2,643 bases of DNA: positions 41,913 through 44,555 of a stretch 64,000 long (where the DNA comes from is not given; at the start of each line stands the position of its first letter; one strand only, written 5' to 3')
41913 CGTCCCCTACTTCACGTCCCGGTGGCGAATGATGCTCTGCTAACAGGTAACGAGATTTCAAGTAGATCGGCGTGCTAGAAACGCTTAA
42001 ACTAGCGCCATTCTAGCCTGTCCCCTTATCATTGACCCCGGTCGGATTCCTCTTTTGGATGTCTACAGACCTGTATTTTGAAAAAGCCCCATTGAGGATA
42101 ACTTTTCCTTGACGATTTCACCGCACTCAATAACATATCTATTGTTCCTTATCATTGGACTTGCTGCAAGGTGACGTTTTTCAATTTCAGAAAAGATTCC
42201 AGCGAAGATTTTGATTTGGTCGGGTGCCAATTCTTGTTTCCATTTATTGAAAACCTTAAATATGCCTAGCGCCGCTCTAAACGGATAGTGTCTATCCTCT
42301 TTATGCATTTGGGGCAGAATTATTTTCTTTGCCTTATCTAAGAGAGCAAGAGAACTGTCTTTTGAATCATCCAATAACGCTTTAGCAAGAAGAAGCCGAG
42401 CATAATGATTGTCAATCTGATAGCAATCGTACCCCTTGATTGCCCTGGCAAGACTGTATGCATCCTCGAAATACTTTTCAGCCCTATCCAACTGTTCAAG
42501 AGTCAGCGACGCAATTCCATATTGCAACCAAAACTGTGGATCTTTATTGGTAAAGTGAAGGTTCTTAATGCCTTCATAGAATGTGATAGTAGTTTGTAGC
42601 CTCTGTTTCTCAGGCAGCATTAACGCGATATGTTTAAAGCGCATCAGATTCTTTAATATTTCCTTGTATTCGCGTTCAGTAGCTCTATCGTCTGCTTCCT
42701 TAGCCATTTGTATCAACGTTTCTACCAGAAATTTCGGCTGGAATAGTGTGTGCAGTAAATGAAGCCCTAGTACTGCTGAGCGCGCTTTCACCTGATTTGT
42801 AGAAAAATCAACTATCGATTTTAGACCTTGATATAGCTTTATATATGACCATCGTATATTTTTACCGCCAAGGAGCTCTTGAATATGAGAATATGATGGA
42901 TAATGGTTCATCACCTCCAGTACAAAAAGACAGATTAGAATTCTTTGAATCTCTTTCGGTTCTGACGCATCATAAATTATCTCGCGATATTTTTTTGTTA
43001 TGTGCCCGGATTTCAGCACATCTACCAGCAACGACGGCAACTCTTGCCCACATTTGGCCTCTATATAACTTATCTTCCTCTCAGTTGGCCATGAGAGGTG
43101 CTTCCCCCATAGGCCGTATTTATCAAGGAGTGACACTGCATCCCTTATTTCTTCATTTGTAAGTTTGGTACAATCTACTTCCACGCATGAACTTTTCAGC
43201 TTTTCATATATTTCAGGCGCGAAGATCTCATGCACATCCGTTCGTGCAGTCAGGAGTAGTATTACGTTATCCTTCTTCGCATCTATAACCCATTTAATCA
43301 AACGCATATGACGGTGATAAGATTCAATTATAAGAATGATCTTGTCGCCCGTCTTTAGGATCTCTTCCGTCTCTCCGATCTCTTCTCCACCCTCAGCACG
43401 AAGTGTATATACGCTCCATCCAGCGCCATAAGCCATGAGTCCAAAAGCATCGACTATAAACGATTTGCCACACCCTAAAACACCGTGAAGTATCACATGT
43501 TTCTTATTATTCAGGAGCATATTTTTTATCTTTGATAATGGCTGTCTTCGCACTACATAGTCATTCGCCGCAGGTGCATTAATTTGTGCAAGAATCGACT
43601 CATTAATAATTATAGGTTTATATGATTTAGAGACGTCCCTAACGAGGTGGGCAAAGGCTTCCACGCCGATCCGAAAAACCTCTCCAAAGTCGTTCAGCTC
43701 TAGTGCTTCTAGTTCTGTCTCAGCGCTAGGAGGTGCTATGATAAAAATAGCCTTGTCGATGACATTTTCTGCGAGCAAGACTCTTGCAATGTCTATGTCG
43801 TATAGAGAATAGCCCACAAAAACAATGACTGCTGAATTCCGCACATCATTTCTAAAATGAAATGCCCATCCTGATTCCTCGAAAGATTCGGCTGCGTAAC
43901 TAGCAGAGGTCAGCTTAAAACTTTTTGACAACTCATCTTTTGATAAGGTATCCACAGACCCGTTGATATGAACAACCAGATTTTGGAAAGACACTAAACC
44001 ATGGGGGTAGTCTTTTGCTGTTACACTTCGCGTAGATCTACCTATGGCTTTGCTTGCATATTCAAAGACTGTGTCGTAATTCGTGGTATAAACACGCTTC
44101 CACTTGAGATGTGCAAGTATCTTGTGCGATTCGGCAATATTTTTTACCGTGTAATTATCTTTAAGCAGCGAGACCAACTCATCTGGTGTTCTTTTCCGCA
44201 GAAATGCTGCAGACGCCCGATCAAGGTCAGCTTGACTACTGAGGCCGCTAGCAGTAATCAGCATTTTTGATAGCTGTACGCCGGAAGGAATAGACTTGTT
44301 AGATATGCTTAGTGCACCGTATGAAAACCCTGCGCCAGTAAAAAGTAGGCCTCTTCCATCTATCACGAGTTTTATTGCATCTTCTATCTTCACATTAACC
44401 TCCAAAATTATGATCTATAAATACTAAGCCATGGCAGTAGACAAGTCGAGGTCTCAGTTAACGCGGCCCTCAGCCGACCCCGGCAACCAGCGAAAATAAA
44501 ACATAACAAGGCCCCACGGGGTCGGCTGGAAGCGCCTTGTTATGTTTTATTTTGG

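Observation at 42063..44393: Stand-alone SIR2 / P-loop NTPase / TPR-like protein (STAND architecture) in a TA-rich island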

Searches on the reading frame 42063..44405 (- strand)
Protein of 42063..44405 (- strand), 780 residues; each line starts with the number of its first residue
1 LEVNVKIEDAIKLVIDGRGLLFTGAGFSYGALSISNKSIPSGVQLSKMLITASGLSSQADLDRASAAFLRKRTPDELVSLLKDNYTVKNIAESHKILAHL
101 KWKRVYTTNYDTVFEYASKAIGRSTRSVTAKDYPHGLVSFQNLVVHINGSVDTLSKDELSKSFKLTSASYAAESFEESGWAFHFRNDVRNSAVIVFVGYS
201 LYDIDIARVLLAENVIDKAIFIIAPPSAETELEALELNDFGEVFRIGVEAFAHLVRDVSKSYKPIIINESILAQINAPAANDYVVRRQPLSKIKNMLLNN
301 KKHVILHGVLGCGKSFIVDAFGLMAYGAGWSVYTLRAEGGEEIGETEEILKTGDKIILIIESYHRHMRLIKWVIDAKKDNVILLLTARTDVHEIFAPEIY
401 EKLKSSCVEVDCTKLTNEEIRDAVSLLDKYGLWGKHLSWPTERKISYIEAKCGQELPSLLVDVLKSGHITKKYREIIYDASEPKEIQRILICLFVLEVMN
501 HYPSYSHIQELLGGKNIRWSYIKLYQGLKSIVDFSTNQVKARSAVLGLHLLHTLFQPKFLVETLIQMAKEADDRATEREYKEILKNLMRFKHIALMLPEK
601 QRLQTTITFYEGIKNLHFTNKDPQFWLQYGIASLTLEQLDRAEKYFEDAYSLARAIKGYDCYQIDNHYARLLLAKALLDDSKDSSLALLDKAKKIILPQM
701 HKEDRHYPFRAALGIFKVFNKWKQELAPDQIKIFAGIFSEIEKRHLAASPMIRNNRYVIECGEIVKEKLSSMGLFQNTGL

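Call 3: search_protein_families(library=pfam, proteins=[window:42063-44405:-], max_evalue=1)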
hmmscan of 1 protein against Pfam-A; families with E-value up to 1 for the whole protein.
window:42063-44405:- (780 aa): 11 families
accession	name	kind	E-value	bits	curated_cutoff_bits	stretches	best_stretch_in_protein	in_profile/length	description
PF13289.12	SIR2_2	-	2e-10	41.4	24.5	1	104-210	2-102/141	SIR2-like domain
PF20720.3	nSTAND3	-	0.00032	20.9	27.2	1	297-419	13-144/155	Novel STAND NTPase 3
PF09079.17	Cdc6_C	-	0.00051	20.4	25.1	1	382-432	17-67/96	CDC6, C terminal winged helix domain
PF13181.12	TPR_8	-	0.018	15.6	25.7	1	624-654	2-32/34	Tetratricopeptide repeat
PF05673.19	DUF815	-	0.049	13.2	23.8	1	302-434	54-189/249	Protein of unknown function (DUF815)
PF01695.23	IstB_IS21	-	0.086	12.8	24.1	1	298-337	89-128/238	IstB-like ATP binding protein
PF13428.12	TPR_14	-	0.12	13.6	23.5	1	623-652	1-30/44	Tetratricopeptide repeat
PF13424.12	TPR_12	-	0.13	12.9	30.1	1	627-679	7-59/77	Tetratricopeptide repeat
PF12775.13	AAA_7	-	0.15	12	25.8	1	293-320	25-52/181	P-loop containing dynein motor region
PF07719.23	TPR_2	-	0.16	12.6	27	1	624-653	2-31/34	Tetratricopeptide repeat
PF23914.1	TPR_CcmH_CycH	-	0.21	11.8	42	1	615-657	42-84/158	Cytochrome c-type biogenesis protein H TPR domain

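Call 4: search_protein_families(library=padloc, proteins=[window:42063-44405:-], max_evalue=1)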
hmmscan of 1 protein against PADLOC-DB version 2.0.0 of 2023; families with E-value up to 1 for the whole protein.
window:42063-44405:- (780 aa): 6 families
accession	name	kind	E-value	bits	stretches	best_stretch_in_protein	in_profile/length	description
PDLC02183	Dsr1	-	5.6e-08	29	1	80-204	93-221/1275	-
PDLC00407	ThsA1|ThsA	-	1.2e-07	28.8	1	7-210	10-205/478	STALD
PDLC00409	ThsA1|ThsA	-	8.2e-06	23.4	1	80-125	82-127/242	STALD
PDLC02184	Dsr2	-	8.3e-05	18.8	1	77-121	91-137/1222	-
PDLC02414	Aga_SIR2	-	0.0049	14.2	1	183-231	215-265/313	-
PDLC04087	SIR2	-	0.0082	13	1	103-128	133-158/343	-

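Call 5: search_protein_families(library=ncbifam, proteins=[window:42063-44405:-], max_evalue=1)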
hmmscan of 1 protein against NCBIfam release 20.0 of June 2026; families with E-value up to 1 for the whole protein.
window:42063-44405:- (780 aa): 5 families
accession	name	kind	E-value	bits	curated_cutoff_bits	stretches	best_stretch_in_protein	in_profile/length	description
NF041818.1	Dsr1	equivalog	5.9e-08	30.9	1400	1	70-203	83-220/1263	anti-phage defense-associated sirtuin Dsr1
NF041819.1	Dsr2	equivalog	0.00034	18.7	1400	1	77-122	86-133/1215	anti-phage defense-associated sirtuin Dsr2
NF038214.1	IS21_help_AAA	equivalog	0.0037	17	200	1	298-337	87-126/232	IS21-like element helper ATPase IstB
NF001625.0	PRK00411.1-3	equivalog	0.006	15.3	501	1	384-432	315-363/415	ORC1-type DNA replication protein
NF009067.0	PRK12402.1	equivalog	0.12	11.3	317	1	278-348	11-83/340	replication factor C small subunit 2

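Call 6: find_homologous_proteins(query=window:42063-44405:-, max_evalue=0.001)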
Query window:42063-44405:- (780 aa): 363 proteins with E <= 0.001 among 8000 candidates; the best 120 are listed.
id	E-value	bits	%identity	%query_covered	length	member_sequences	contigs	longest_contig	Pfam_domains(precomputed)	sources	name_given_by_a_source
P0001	0.0e+0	1736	100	99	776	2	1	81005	PF13289.13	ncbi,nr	ncbi:MAG: SIR2 family protein [Nitrospirae bacterium]|nr:SIR2 family protein [Nitrospirota bacterium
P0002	0.0e+0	1181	67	98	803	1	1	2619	PF13289.13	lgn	-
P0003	0.0e+0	1158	65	99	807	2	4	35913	PF13289.13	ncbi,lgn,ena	-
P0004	0.0e+0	1140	63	99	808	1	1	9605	PF13289.13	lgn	-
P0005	0.0e+0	1063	59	99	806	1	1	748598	PF13289.13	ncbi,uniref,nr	ncbi:hypothetical protein GMLC_16170 [Geomonas limicola]|uniref:Uncharacterized protein n=1 Tax=Geom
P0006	1.3e-218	746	45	98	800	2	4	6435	PF13289.13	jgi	jgi:tetratricopeptide (TPR) repeat protein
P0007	1.6e-215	736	44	98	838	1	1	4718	PF13289.13,PF25199.2,PF20720.4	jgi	jgi:hypothetical protein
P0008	2.8e-215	735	44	97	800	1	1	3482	PF13289.13,PF25199.2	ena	-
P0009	3.9e-215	734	43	98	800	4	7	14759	PF13289.13,PF25199.2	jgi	jgi:hypothetical protein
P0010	5.7e-213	727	44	97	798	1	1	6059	PF13289.13,PF25199.2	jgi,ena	-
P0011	1.3e-212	726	43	97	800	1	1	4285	PF13289.13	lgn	-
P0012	5.1e-211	721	43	97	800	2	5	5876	PF13289.13,PF25199.2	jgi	-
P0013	1.1e-210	720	43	97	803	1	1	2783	PF13289.13,PF25199.2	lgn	-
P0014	4.3e-210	718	43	97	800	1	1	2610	PF13289.13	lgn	-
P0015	1.6e-207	709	42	97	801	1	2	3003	PF13289.13,PF25199.2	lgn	-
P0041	4.3e-172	592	38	98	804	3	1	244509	PF13289.13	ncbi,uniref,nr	ncbi:SIR2 family protein [Achromobacter ruhlandii]|uniref:SIR2 family protein n=1 Tax=Achromobacter 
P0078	2.8e-101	358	29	93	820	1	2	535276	PF13289.13,PF25199.2,PF20720.4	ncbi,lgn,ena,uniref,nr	ncbi:SIR2 family protein [Paraburkholderia tropica]|uniref:SIR2 family protein n=1 Tax=Paraburkholde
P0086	3.7e-96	341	30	86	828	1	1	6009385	PF13289.13,PF25199.2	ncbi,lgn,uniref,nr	ncbi:SIR2 family protein [Janthinobacterium sp. 64]|uniref:SIR2 family protein n=1 Tax=Janthinobacte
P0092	2.0e-94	335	28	95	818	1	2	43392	PF13289.13,PF25199.2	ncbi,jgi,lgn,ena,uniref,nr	ncbi:SIR2 family protein [Desulfobacter sp. UBA2225]|uniref:SIR2 family protein n=1 Tax=Desulfobacte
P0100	7.2e-93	330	29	87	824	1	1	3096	PF13289.13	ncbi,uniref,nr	ncbi:MAG: hypothetical protein ACD_80C00076G0001 [uncultured bacterium (gcode 4)]|uniref:Uncharacter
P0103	2.1e-92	329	29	93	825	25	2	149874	PF13289.13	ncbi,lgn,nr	ncbi:SIR2 family protein [Acinetobacter baumannii]|nr:SIR2 family protein [Acinetobacter baumannii] 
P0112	1.3e-91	326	29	94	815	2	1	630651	PF13289.13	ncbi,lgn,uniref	ncbi:SIR2 family protein [Sphingobacterium sp. LRF_L2]|uniref:SIR2 family protein n=1 Tax=Sphingobac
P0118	9.4e-91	323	27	86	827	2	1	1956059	PF13289.13,PF25199.2,PF20720.4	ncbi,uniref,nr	ncbi:SIR2 family protein [Vibrio campbellii]|uniref:SIR2 family protein n=1 Tax=Vibrio campbellii Ta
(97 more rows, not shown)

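Call 9: search_protein_families(library=pfam, proteins=[P0007, P0078, P0118, P0103, P0005], max_evalue=0.01)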
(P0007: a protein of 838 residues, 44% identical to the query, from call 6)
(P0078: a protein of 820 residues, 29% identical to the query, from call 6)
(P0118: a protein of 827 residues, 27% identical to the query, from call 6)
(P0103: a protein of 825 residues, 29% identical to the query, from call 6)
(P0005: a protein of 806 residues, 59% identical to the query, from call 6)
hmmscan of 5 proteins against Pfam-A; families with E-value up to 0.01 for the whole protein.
P0007 (838 aa): 4 families
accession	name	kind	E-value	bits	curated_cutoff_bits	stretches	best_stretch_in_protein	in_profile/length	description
PF13289.12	SIR2_2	-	1.7e-10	41.6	24.5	1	136-242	2-102/141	SIR2-like domain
PF25199.1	nSTAND_NTPase5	-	4.1e-08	33.6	34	1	348-457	17-136/145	Novel STAND NTPase 5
PF20720.3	nSTAND3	-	2.2e-05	24.7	27.2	1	361-404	11-52/155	Novel STAND NTPase 3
PF13428.12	TPR_14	-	0.00085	20.2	23.5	0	688-717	1-30/44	Tetratricopeptide repeat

P0078 (820 aa): 4 families
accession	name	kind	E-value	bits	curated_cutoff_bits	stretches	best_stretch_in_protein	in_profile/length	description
PF13289.12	SIR2_2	-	1.2e-13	51.8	24.5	1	100-208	2-104/141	SIR2-like domain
PF25199.1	nSTAND_NTPase5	-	6.3e-12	46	34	1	309-429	12-143/145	Novel STAND NTPase 5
PF20720.3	nSTAND3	-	6.1e-07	29.7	27.2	1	323-389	8-77/155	Novel STAND NTPase 3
PF02367.23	TsaE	-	0.0042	17.5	26.6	0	320-358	9-47/128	Threonylcarbamoyl adenosine biosynthesis protein TsaE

P0118 (827 aa): 6 families
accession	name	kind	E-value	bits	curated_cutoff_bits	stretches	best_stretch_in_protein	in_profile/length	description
PF13289.12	SIR2_2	-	1.4e-10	41.8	24.5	1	128-235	2-102/141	SIR2-like domain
PF25199.1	nSTAND_NTPase5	-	6.5e-10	39.4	34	1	335-448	12-136/145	Novel STAND NTPase 5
PF20720.3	nSTAND3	-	4.6e-07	30.1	27.2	1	344-438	3-92/155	Novel STAND NTPase 3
PF25201.1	nSTAND6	-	0.00015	22.3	27.7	1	346-392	6-52/148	Novel STAND NTPase 6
PF01637.24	ATPase_2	-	0.00035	20.9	33.2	1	346-498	6-79/225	ATPase domain predominantly from Archaea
PF05673.19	DUF815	-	0.00091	18.9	23.8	1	358-419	53-115/249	Protein of unknown function (DUF815)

P0103 (825 aa): 2 families
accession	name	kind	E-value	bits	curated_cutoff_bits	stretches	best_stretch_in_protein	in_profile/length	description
PF13289.12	SIR2_2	-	2.6e-12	47.5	24.5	1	100-214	2-111/141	SIR2-like domain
PF20720.3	nSTAND3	-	3.3e-05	24.1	27.2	1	318-457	6-148/155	Novel STAND NTPase 3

P0005 (806 aa): 3 families
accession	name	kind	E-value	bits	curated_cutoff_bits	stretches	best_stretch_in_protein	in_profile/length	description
PF13289.12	SIR2_2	-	3.4e-12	47.1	24.5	1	100-208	2-104/141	SIR2-like domain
PF25199.1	nSTAND_NTPase5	-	1.1e-05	25.7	34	1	316-418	22-134/145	Novel STAND NTPase 5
PF20720.3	nSTAND3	-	6.5e-05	23.1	27.2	1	324-368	11-54/155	Novel STAND NTPase 3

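Call 10: search_protein_families(library=padloc, proteins=[P0007, P0078, P0118, P0103, P0005, P0041], max_evalue=0.01)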
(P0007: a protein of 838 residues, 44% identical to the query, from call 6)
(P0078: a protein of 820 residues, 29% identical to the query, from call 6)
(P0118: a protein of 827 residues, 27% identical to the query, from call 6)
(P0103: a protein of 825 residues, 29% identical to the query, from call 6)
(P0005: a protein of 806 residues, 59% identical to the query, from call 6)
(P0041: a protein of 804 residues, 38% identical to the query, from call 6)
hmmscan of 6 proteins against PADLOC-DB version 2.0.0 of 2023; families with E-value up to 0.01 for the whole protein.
P0007 (838 aa): 4 families
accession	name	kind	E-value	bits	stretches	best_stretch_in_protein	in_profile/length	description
PDLC00407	ThsA1|ThsA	-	1.3e-08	31.9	1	47-158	19-127/478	STALD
PDLC00409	ThsA1|ThsA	-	9.9e-08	29.6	1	45-154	18-124/242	STALD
PDLC02184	Dsr2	-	0.00056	16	1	98-151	83-135/1222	-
PDLC02183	Dsr1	-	0.0053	12.5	1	136-239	122-224/1275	-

P0078 (820 aa): 5 families
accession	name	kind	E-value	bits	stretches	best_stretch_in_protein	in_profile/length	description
PDLC00407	ThsA1|ThsA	-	5.7e-12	43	1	11-206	18-205/478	STALD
PDLC00409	ThsA1|ThsA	-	1.4e-10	39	1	12-205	20-205/242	STALD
PDLC02184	Dsr2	-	2.1e-08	30.7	1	12-119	22-139/1222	-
PDLC04968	PDC-S25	-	0.002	15.2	0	55-113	106-155/517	-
PDLC04093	SIR2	-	0.0027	14.7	0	11-89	21-101/395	-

P0118 (827 aa): 3 families
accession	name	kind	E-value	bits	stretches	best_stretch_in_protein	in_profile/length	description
PDLC00407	ThsA1|ThsA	-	1.4e-14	51.6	1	26-235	5-205/478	STALD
PDLC00409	ThsA1|ThsA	-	2.5e-13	48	1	24-162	4-140/242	STALD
PDLC02183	Dsr1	-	0.00068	15.4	1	128-229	122-221/1275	-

P0103 (825 aa): 1 family
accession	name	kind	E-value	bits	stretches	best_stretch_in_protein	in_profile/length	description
PDLC04087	SIR2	-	0.006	13.5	0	181-224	246-289/343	-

P0005 (806 aa): 4 families
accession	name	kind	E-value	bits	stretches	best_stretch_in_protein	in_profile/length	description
PDLC00407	ThsA1|ThsA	-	9.5e-11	39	1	5-206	12-205/478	STALD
PDLC02183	Dsr1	-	5.7e-10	35.6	1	12-199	20-220/1275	-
PDLC00409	ThsA1|ThsA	-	2.6e-08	31.5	1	9-206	17-206/242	STALD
PDLC04167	Dsr1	-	1.3e-05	21.1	1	95-199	117-214/1248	-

P0041 (804 aa): 5 families
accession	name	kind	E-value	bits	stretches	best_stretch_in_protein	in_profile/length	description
PDLC00407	ThsA1|ThsA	-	2e-09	34.6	1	70-205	73-203/478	STALD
PDLC00409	ThsA1|ThsA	-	1.5e-08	32.3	1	71-203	75-202/242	STALD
PDLC02183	Dsr1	-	7.1e-07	25.3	1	101-207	122-227/1275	-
PDLC04167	Dsr1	-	8.4e-06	21.8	1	100-206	121-220/1248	-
PDLC02184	Dsr2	-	0.00032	16.8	1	86-116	105-135/1222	-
